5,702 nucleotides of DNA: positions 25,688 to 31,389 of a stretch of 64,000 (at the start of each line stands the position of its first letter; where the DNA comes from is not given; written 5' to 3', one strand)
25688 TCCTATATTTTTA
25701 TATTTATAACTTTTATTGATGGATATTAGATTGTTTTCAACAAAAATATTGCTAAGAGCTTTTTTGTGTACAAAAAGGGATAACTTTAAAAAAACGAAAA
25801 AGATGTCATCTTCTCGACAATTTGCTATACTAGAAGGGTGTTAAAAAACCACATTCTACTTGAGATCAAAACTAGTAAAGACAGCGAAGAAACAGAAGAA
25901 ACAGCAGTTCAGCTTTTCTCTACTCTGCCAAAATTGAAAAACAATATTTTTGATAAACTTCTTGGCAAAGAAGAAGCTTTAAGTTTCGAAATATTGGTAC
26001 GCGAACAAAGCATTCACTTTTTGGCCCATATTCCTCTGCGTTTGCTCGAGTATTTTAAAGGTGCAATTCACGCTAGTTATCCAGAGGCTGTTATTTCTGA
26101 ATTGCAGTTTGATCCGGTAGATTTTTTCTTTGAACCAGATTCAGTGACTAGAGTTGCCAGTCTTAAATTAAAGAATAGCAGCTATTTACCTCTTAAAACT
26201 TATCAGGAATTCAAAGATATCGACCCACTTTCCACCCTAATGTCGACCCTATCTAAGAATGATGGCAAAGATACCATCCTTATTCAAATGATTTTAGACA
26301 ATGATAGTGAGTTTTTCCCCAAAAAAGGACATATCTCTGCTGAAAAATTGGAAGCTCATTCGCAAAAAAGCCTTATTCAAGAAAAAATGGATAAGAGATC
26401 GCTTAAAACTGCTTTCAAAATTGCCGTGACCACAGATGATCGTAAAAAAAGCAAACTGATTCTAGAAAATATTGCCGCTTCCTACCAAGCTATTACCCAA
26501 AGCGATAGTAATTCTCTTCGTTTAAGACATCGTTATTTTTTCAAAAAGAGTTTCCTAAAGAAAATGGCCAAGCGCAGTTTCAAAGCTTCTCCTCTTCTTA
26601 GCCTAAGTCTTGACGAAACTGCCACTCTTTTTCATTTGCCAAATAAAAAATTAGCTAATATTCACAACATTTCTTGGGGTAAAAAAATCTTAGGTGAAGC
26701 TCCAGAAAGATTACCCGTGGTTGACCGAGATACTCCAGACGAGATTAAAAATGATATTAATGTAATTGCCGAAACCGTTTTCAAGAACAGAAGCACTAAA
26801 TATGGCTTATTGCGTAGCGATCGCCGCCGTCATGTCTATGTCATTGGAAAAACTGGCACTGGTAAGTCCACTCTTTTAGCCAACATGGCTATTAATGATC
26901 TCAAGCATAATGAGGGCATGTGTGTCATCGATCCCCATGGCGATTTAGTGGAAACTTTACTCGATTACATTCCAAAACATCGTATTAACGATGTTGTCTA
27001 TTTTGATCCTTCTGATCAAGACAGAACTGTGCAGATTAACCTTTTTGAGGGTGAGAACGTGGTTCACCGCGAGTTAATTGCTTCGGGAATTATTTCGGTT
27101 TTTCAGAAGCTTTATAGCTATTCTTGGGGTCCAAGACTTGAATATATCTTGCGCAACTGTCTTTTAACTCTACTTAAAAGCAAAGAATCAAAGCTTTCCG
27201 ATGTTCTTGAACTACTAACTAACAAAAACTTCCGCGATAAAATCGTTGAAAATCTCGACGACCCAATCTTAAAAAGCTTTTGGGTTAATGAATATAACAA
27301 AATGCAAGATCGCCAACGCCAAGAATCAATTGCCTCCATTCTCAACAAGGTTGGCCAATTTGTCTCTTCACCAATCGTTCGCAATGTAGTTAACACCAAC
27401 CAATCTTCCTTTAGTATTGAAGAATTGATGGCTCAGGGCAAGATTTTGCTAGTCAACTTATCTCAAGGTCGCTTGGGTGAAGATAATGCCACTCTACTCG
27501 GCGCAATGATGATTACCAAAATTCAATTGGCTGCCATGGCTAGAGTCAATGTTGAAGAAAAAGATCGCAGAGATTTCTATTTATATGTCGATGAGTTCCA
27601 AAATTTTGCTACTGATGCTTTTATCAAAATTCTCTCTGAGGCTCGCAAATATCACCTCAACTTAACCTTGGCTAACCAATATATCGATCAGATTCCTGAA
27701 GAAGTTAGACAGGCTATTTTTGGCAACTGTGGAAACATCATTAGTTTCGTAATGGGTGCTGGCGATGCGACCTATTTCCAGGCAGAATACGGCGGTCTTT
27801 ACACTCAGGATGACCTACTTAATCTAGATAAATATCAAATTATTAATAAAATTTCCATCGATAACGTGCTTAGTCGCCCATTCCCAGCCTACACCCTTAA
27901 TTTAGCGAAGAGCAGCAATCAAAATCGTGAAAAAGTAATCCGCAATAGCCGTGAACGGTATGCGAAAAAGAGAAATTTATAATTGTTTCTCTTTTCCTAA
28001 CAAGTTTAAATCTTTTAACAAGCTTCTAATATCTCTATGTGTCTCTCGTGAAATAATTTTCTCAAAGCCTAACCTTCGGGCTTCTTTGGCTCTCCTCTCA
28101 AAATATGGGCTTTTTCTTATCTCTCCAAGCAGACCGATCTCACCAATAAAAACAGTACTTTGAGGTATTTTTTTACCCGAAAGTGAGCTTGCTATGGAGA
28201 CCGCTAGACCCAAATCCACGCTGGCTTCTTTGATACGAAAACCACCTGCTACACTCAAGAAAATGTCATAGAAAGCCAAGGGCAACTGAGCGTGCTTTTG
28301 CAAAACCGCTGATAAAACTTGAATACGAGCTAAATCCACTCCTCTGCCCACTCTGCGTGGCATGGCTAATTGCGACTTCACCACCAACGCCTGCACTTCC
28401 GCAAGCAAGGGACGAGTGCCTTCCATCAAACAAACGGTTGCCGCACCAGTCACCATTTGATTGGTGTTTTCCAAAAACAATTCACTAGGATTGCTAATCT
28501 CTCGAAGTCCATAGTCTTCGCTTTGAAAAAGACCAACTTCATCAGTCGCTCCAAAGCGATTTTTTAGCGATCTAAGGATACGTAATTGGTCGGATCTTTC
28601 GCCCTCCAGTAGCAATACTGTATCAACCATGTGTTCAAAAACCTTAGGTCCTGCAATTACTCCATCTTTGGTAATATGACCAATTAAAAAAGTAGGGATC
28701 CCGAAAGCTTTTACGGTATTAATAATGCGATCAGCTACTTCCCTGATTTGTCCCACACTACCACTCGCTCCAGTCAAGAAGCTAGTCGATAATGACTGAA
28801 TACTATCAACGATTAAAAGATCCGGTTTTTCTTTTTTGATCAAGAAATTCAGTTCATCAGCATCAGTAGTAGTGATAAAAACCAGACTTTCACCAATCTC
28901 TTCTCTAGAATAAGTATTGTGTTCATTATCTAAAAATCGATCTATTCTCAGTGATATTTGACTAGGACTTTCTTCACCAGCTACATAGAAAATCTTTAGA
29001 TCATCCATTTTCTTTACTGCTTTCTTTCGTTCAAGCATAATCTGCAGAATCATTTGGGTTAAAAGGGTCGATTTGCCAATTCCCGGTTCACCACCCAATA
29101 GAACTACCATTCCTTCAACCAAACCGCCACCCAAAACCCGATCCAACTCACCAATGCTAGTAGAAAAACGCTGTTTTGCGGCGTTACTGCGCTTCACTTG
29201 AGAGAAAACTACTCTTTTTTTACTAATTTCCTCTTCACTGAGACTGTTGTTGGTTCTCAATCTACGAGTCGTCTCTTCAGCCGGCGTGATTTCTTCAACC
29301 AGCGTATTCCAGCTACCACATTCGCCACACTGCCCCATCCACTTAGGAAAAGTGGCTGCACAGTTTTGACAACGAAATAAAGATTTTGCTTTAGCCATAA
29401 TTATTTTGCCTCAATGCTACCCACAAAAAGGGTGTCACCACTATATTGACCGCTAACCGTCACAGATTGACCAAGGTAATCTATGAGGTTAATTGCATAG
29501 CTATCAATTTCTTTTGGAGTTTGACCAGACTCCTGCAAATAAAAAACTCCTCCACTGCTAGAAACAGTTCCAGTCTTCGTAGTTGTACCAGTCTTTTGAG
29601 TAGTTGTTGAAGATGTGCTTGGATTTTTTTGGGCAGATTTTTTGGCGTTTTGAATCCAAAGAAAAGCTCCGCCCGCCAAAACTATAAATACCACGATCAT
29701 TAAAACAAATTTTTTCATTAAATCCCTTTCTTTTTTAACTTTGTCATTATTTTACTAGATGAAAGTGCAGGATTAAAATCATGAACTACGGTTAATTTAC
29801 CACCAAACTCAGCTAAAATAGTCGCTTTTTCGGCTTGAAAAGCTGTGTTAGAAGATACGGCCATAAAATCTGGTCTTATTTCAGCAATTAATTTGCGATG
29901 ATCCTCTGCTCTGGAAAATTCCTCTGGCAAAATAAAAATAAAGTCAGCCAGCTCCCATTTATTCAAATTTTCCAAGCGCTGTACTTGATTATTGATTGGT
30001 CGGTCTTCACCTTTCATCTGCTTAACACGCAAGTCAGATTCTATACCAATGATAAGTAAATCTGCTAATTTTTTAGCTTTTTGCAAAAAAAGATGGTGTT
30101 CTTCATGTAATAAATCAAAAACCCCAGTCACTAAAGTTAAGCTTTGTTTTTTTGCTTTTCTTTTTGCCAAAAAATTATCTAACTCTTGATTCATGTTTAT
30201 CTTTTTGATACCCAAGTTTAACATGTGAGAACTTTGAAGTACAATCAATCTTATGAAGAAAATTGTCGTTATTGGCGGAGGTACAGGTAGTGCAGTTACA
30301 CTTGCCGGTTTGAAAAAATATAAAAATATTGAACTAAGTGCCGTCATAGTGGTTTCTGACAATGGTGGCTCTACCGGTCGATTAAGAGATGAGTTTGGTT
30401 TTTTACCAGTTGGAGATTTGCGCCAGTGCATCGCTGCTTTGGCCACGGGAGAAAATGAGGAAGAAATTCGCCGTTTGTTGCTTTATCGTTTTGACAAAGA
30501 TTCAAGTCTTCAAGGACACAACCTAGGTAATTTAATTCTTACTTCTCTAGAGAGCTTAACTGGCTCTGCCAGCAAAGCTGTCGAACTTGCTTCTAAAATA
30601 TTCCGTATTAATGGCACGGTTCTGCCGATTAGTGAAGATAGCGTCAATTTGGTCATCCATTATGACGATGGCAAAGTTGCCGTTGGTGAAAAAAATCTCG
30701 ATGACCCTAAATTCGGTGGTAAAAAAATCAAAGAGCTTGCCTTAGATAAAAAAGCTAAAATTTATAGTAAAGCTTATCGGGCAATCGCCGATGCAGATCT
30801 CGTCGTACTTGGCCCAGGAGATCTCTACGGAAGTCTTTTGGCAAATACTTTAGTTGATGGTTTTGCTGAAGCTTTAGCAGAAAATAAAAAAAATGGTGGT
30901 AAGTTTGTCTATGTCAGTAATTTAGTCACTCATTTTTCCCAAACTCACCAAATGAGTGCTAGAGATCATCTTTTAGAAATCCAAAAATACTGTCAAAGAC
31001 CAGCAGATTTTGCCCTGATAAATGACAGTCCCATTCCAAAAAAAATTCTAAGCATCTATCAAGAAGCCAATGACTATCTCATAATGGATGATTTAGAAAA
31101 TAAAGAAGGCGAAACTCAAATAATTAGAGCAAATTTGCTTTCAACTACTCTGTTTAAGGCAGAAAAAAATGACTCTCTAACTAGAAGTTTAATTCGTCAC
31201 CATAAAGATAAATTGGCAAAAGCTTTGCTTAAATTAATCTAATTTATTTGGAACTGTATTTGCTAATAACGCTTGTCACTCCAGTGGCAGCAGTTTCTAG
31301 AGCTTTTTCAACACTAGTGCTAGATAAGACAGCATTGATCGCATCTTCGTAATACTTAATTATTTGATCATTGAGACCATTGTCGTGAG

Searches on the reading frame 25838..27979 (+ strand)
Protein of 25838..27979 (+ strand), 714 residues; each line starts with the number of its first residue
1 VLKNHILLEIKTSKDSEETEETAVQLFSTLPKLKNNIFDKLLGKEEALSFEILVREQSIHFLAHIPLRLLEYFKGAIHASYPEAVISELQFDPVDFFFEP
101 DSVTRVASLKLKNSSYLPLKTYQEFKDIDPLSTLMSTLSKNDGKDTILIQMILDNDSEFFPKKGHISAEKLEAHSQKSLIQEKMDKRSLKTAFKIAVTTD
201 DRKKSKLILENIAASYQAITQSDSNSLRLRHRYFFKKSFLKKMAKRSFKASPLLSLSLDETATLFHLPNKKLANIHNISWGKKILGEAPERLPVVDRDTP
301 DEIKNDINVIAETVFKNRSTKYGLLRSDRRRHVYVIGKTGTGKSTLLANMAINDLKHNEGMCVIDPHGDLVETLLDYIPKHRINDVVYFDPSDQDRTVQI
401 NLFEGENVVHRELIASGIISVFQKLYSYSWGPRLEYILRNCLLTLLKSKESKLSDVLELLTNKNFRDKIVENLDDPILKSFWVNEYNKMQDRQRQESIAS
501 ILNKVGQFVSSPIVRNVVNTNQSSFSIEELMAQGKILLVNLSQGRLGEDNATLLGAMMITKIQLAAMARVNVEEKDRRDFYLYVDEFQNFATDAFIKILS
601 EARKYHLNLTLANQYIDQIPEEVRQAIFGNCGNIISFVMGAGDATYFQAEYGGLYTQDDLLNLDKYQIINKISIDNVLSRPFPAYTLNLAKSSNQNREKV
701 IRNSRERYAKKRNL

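Call 37: search_protein_families(library=pfam, proteins=[window:25838-27979:+], max_evalue=0.001)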
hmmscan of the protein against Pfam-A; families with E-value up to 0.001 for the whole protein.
window:25838-27979:+ (714 aa): 5 families
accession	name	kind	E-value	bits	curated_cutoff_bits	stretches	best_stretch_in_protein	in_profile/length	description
PF10412.15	TrwB_AAD_bind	-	1.1e-11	44.7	20.5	1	329-635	14-306/387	Type IV secretion-system coupling protein DNA-binding domain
PF01935.23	DUF87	-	9.3e-10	39.4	23.2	1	330-543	23-203/220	Helicase HerA, central domain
PF12696.13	TraG-D_C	-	2.3e-05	24.8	22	1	581-638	3-65/126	TraM recognition site of TraD and TraG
PF13401.12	AAA_22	-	0.00026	21.8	27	0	329-356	4-31/130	AAA domain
PF25199.1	nSTAND_NTPase5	-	0.00086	19.6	34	0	326-393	37-106/145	Novel STAND NTPase 5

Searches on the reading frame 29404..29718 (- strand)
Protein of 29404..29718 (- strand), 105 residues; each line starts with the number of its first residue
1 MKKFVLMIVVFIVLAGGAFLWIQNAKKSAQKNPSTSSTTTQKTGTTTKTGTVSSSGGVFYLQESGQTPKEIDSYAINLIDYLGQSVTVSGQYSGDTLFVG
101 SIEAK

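Call 38: search_protein_families(library=pfam, proteins=[window:29404-29718:-], max_evalue=0.001)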
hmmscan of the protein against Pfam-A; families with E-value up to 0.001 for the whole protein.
window:29404-29718:- (105 aa): 1 family
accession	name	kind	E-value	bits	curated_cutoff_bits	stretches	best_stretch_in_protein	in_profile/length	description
PF21827.1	New_glue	-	4.2e-05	23.7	31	1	9-55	7-46/94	New glue protein family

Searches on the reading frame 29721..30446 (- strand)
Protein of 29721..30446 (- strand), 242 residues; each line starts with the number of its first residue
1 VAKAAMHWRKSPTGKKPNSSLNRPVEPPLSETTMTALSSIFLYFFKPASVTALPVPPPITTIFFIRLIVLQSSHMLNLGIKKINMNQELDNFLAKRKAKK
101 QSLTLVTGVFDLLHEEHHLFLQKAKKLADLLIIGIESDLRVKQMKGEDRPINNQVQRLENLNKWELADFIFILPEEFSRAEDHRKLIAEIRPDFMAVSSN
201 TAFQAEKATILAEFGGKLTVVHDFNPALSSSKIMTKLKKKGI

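Call 38: search_protein_families(library=pfam, proteins=[window:29721-30446:-], max_evalue=0.001)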
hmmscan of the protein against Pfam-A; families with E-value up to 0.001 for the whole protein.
window:29721-30446:- (242 aa): 1 family
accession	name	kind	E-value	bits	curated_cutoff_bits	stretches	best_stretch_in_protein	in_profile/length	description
PF01467.32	CTP_transf_like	-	2.3e-10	41.3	21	1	106-207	2-96/133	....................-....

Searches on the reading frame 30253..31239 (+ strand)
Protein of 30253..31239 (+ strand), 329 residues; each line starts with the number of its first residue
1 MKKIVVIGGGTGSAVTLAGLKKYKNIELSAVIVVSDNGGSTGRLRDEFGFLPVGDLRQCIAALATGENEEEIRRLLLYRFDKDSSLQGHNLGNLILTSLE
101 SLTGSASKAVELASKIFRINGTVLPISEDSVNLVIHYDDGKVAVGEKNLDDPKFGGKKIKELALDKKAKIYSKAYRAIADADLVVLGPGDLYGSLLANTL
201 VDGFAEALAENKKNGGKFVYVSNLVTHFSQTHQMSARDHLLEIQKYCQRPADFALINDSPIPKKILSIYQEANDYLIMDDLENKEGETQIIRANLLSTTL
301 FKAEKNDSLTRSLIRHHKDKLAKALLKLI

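Call 38: search_protein_families(library=pfam, proteins=[window:30253-31239:+], max_evalue=0.001)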
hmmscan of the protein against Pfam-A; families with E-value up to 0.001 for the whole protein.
window:30253-31239:+ (329 aa): 1 family
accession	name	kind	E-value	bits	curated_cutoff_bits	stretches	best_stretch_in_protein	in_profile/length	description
PF01933.23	CofD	-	1.4e-75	254.6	30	1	4-295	1-289/290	2-phospho-L-lactate transferase CofD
